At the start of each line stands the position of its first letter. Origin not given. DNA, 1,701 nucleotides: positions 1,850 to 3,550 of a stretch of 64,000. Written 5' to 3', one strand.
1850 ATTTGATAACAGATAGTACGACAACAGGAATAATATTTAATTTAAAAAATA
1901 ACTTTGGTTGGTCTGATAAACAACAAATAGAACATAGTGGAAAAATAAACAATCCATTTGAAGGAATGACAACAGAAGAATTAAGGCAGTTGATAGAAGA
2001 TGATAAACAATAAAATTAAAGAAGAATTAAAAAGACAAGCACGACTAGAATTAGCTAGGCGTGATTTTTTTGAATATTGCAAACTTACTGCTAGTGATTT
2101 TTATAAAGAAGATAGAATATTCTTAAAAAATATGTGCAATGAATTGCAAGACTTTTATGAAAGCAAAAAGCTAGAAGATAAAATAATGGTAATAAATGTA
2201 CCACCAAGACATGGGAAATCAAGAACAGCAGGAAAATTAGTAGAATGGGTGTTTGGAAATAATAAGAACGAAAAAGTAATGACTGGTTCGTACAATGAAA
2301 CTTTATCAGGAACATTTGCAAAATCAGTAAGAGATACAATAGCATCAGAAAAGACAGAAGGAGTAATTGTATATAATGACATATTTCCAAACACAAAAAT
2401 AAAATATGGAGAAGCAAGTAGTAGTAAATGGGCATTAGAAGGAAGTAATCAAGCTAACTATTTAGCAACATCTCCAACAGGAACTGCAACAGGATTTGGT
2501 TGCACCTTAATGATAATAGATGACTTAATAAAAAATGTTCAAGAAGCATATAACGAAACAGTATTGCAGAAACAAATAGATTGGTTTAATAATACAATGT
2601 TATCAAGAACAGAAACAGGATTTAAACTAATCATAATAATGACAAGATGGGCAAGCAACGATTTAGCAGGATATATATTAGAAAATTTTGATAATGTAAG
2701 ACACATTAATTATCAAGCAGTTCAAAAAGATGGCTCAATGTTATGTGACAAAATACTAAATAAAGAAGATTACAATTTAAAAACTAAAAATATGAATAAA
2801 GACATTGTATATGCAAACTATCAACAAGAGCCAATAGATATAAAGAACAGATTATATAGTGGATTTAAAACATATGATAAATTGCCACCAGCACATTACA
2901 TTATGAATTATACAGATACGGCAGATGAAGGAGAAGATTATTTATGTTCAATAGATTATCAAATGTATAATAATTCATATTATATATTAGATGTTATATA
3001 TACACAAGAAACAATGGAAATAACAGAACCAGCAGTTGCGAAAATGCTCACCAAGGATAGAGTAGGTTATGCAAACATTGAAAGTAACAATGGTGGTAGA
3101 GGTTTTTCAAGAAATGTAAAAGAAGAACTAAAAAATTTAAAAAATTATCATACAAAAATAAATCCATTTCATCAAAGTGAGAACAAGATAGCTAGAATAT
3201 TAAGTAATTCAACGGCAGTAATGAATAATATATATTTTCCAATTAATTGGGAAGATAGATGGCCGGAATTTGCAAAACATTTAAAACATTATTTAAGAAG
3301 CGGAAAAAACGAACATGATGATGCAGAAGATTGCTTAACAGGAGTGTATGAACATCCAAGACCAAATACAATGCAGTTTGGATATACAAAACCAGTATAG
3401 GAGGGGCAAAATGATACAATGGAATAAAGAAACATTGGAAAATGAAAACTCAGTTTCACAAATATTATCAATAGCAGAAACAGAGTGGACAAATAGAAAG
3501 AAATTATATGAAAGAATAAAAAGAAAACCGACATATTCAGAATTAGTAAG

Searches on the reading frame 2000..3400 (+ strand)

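Call 64: search_protein_families(library=pfam, proteins=[window:2000-3400:+], max_evalue=0.001)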
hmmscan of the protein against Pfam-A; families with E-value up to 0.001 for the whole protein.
window:2000-3400:+ (466 aa): 3 families
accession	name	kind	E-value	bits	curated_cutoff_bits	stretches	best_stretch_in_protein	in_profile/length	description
PF22530.2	Terminase-T7_RNaseH-like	-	1.5e-07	32.1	27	1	306-410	2-105/108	Terminase Bacteriophage T7, Ribonuclease H-like domain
PF17289.8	Terminase_6C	-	4e-05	24.1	22.6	1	325-445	24-147/155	Terminase RNaseH-like domain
PF03237.21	Terminase_6N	-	0.00011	22.3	22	1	66-248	3-179/215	Terminase large subunit, T4likevirus-type, N-terminal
